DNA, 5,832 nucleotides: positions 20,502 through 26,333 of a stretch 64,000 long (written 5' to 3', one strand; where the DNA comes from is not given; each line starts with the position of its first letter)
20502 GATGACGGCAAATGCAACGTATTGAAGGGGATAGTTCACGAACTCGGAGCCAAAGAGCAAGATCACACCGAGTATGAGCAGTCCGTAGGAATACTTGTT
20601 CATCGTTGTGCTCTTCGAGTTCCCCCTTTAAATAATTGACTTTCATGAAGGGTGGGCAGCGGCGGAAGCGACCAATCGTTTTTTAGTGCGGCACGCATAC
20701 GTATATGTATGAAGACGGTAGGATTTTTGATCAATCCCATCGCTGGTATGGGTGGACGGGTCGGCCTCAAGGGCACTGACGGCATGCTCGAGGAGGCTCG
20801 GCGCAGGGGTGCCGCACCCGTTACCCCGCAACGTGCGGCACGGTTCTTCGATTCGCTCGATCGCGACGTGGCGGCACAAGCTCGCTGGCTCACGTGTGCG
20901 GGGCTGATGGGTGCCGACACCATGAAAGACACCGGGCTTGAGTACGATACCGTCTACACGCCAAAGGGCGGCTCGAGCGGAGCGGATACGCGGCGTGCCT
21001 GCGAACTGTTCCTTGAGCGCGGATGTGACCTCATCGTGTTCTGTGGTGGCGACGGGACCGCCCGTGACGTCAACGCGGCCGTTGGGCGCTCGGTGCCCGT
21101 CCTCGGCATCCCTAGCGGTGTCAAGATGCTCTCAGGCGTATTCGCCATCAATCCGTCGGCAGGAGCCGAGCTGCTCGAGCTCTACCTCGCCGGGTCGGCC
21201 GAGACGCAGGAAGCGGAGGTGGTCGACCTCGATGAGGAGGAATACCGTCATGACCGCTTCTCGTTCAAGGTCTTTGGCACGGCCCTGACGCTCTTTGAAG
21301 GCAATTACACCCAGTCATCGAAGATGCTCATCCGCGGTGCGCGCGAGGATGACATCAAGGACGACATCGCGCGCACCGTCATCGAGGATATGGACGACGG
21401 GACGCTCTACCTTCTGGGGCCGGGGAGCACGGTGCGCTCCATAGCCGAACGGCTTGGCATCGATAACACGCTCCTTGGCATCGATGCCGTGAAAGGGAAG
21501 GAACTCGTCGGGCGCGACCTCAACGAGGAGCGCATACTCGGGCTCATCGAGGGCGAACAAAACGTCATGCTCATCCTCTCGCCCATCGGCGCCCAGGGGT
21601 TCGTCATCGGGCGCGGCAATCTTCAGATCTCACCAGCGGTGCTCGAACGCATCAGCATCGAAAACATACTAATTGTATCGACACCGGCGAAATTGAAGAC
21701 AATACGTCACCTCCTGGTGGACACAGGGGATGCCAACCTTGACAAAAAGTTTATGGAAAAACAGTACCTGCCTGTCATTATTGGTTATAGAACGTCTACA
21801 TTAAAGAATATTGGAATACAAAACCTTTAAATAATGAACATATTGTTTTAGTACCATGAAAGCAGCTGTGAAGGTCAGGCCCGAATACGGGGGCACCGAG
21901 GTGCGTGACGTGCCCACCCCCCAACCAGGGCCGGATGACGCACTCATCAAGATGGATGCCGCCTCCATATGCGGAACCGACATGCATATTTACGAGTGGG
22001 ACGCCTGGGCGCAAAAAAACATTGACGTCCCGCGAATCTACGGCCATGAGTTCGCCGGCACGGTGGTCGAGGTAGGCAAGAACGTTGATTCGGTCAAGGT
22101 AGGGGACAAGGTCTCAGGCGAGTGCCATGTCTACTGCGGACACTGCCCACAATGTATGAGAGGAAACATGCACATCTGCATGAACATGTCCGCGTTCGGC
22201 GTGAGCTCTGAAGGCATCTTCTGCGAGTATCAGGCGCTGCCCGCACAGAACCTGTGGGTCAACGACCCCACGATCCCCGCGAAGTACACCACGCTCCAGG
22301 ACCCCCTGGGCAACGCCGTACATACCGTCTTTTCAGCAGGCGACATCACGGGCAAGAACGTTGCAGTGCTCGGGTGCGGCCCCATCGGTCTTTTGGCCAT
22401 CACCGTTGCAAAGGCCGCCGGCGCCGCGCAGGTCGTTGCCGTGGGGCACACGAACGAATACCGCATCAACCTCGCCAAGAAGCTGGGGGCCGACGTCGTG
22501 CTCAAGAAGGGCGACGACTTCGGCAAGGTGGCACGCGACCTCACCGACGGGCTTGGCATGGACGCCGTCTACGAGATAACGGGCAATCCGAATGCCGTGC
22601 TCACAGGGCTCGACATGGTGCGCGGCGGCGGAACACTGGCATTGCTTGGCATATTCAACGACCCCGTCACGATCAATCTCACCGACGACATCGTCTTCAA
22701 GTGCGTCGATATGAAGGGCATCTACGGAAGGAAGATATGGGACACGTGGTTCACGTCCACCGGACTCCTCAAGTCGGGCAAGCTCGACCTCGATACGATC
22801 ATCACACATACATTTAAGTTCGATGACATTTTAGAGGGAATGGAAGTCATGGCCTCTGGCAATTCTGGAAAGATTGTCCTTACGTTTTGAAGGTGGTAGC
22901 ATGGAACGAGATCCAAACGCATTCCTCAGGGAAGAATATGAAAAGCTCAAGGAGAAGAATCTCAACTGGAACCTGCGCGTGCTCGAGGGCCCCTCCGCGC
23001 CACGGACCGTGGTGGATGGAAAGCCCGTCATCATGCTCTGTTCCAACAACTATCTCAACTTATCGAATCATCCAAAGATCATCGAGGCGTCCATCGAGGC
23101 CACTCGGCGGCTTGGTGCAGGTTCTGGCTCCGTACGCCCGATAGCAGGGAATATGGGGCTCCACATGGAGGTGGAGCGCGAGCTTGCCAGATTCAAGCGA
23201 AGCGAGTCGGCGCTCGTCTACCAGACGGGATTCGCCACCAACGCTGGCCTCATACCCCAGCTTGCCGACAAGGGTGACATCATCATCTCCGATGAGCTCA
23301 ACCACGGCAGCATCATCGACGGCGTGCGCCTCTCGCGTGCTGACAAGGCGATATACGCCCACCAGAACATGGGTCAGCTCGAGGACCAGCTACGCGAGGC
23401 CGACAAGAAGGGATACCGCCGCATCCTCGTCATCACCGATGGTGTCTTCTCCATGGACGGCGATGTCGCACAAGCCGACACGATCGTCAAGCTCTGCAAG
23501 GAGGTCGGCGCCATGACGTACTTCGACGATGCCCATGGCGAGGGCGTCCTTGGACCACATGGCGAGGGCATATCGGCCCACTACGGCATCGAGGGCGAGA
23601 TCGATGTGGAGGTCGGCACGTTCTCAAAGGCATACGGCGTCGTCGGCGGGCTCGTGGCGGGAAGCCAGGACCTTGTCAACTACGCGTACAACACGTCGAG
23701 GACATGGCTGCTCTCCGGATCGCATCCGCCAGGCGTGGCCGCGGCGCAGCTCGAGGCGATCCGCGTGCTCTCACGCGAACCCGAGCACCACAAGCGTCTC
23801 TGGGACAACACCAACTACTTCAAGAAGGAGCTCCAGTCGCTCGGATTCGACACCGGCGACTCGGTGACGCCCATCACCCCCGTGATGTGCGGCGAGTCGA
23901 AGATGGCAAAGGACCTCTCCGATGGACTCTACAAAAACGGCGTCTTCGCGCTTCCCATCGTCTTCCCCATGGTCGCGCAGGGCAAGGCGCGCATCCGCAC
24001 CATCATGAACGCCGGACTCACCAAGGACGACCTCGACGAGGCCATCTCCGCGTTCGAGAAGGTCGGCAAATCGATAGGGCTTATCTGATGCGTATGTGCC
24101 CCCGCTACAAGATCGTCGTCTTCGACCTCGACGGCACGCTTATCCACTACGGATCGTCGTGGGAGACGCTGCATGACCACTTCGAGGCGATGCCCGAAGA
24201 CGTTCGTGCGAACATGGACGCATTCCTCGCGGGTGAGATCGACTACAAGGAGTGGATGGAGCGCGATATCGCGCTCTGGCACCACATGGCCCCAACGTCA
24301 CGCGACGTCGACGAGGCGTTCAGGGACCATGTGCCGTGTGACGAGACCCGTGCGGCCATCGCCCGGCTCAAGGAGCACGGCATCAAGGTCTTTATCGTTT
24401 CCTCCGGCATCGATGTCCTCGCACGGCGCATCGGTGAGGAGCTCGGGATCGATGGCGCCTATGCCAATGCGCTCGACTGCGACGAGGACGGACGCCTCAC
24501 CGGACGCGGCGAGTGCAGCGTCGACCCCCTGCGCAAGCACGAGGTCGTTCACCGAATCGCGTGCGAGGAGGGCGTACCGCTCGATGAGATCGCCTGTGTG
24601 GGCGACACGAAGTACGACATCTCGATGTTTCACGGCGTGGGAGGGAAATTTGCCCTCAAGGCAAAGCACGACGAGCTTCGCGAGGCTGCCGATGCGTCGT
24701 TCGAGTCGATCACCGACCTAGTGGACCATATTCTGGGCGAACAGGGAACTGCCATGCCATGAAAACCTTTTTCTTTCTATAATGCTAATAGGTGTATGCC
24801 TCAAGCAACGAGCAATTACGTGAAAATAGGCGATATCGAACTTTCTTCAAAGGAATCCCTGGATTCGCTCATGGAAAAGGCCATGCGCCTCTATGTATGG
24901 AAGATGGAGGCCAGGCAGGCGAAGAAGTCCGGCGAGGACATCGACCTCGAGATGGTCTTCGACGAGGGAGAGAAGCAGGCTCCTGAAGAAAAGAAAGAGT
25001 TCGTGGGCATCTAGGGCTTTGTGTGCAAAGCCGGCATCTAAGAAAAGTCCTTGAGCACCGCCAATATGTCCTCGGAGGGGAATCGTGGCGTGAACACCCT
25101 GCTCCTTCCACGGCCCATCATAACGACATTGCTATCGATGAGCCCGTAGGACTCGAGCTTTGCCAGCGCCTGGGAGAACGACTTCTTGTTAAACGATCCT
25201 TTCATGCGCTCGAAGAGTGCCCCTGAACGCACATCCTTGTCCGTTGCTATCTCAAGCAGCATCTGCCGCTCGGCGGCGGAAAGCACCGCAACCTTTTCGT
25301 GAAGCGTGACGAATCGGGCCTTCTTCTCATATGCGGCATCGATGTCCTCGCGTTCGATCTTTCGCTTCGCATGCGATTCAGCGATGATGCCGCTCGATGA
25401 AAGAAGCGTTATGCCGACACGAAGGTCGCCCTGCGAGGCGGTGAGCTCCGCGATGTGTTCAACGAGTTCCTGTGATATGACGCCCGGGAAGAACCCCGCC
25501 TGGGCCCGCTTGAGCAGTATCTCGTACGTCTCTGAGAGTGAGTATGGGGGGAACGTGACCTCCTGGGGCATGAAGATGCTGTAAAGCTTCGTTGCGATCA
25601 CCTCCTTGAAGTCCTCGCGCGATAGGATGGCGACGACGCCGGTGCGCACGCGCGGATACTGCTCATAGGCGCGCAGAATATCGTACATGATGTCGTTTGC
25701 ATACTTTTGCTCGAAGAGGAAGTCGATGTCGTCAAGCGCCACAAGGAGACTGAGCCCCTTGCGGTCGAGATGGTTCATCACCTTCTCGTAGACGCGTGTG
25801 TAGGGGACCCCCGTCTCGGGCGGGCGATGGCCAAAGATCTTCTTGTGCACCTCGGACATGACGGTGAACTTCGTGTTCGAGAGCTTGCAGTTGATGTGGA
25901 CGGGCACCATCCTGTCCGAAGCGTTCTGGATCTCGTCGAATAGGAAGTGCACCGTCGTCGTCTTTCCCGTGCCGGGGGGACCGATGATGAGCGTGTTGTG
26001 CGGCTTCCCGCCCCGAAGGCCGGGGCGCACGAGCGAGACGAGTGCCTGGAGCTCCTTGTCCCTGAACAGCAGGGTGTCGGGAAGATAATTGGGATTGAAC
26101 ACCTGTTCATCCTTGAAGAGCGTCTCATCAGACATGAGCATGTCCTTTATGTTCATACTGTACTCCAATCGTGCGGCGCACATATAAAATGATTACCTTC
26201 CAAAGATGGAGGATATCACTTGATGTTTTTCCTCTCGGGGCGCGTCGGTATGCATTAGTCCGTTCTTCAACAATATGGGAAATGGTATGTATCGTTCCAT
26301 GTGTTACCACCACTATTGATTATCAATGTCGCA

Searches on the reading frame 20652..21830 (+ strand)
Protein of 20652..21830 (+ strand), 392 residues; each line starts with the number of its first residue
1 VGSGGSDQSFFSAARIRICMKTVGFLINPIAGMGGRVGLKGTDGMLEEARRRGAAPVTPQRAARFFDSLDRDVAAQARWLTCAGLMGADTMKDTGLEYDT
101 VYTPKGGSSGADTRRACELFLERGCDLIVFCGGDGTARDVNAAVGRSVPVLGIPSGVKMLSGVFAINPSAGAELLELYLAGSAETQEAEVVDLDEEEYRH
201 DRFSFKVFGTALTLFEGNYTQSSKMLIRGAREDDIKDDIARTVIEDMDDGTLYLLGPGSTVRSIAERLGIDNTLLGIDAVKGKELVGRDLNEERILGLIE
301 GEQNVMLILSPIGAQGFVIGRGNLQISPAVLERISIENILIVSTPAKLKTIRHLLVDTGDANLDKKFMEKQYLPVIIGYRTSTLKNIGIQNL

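Call 34: search_protein_families(library=pfam, proteins=[window:20652-21830:+], max_evalue=0.0001)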
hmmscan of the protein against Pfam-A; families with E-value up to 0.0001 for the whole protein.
window:20652-21830:+ (392 aa): 3 families
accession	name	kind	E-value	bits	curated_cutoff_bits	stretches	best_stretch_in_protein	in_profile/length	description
PF01513.26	NAD_kinase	-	3.5e-17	63.4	25.5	1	81-181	31-128/130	ATP-NAD kinase N-terminal domain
PF20143.4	NAD_kinase_C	-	1.6e-16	60.6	23.7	1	249-379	2-118/126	ATP-NAD kinase C-terminal domain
PF00781.29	DAGK_cat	-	2.7e-05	24.2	23.6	0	94-156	29-90/125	Diacylglycerol kinase catalytic domain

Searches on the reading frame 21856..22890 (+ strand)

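Call 34: search_protein_families(library=pfam, proteins=[window:21856-22890:+], max_evalue=0.0001)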
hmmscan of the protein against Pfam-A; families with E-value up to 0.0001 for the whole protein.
window:21856-22890:+ (344 aa): 3 families
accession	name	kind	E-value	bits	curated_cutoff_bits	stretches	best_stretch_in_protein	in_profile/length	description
PF08240.17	ADH_N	-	6.6e-28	97.4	23.5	1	25-134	1-100/104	Alcohol dehydrogenase GroES-like domain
PF00107.32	ADH_zinc_N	-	4.3e-25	88.6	31.8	1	176-302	1-124/129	Zinc-binding dehydrogenase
PF16912.11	Glu_dehyd_C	-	6.1e-13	49.2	34.9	1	163-275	28-139/211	Glucose dehydrogenase C-terminus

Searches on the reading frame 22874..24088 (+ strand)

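Call 34: search_protein_families(library=pfam, proteins=[window:22874-24088:+], max_evalue=0.0001)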
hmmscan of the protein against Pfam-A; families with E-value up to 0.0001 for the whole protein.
window:22874-24088:+ (404 aa): 1 family
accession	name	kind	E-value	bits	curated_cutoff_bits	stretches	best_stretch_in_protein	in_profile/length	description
PF00155.27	Aminotran_1_2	-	8.7e-58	196.7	19.7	1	51-394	2-361/361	Aminotransferase class I and II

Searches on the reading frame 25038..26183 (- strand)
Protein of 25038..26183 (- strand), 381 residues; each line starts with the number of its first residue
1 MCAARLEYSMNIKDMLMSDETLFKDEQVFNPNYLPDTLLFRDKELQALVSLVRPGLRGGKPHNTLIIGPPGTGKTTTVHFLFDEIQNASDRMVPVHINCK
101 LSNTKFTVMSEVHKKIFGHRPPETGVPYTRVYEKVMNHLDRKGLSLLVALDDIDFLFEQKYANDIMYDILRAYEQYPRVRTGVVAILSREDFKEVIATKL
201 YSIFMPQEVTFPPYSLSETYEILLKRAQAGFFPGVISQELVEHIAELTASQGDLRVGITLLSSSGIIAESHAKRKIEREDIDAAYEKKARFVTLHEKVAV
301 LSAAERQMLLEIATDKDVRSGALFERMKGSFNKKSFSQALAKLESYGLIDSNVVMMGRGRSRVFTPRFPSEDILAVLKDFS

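Call 34: search_protein_families(library=pfam, proteins=[window:25038-26183:-], max_evalue=0.0001)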
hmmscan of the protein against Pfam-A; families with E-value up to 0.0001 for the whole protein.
window:25038-26183:- (381 aa): 5 families
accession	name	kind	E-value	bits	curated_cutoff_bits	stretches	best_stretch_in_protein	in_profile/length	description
PF22703.2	Cdc6_lid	-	7.3e-16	58.3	27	1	221-286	2-68/68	Cdc6 AAA+ ATPase-type lid domain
PF13191.12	AAA_16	-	4.3e-09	37.5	32.6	1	38-102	2-63/167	AAA ATPase domain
PF13401.12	AAA_22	-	1.3e-08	35.6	27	1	63-181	7-114/130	AAA domain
PF00004.35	AAA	-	3e-05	24.9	21.2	1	65-178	2-97/131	ATPase family associated with various cellular activities (AAA)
PF13086.12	AAA_11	-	3.4e-05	24.2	27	1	61-135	17-93/257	AAA domain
